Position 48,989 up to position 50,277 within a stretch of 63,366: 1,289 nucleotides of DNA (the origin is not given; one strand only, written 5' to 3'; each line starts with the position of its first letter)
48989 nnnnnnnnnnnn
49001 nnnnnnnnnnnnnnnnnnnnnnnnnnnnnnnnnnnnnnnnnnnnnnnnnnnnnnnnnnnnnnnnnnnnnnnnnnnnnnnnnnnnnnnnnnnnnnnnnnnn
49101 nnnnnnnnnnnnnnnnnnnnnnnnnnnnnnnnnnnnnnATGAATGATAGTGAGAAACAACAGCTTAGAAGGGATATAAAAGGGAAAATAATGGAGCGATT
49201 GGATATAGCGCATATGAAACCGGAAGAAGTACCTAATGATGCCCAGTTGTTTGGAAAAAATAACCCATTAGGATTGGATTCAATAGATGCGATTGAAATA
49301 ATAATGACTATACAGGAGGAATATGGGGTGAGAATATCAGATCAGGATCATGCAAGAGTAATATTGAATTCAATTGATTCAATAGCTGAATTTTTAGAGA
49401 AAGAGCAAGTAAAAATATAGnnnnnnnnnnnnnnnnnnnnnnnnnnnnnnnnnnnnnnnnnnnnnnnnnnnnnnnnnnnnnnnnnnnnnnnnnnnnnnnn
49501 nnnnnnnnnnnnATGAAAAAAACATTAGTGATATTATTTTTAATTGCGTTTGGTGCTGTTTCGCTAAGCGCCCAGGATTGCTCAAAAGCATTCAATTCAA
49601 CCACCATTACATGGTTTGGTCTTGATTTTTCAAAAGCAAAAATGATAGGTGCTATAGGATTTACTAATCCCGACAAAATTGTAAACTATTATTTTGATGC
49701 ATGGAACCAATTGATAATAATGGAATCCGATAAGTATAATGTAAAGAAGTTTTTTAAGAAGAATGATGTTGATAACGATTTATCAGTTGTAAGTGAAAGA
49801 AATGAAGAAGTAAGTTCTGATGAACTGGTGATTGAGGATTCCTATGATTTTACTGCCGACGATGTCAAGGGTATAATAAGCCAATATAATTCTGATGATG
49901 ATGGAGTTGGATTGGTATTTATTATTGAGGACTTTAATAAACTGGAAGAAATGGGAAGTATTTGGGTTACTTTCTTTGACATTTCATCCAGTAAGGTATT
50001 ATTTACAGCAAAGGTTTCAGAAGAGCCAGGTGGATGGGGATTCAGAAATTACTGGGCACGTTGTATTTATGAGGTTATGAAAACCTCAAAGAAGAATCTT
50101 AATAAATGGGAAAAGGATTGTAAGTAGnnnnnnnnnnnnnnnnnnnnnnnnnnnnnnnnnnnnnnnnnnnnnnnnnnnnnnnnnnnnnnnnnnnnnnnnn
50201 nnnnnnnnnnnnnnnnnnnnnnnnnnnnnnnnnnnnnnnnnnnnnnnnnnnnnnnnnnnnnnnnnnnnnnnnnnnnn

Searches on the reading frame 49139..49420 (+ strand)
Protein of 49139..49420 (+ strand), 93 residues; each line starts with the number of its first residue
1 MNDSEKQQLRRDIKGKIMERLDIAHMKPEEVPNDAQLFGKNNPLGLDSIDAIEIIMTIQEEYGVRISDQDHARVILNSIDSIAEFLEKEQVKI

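Call 4: search_protein_families(library=pfam, proteins=[window:49139-49420:+], max_evalue=0.01)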
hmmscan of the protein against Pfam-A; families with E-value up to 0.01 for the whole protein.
window:49139-49420:+ (93 aa): 1 family
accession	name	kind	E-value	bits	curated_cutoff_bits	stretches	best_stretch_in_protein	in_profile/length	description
PF00550.31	PP-binding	-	2.5e-07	31.3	20.8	1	27-70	14-53/67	Phosphopantetheine attachment site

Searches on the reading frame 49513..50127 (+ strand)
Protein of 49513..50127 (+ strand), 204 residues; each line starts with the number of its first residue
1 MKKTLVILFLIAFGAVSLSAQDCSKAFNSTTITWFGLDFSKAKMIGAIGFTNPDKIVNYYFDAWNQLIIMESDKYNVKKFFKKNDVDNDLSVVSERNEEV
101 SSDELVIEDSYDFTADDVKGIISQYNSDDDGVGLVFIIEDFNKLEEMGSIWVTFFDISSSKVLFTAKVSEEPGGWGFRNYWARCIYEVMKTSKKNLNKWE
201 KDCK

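Call 4: search_protein_families(library=pfam, proteins=[window:49513-50127:+], max_evalue=0.01)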
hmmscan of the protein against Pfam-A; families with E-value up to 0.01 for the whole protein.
window:49513-50127:+ (204 aa): 0 families

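Call 7: search_protein_families(library=ncbifam, proteins=[window:49513-50127:+], max_evalue=0.001)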
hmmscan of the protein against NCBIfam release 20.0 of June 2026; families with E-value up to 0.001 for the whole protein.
window:49513-50127:+ (204 aa): 0 families
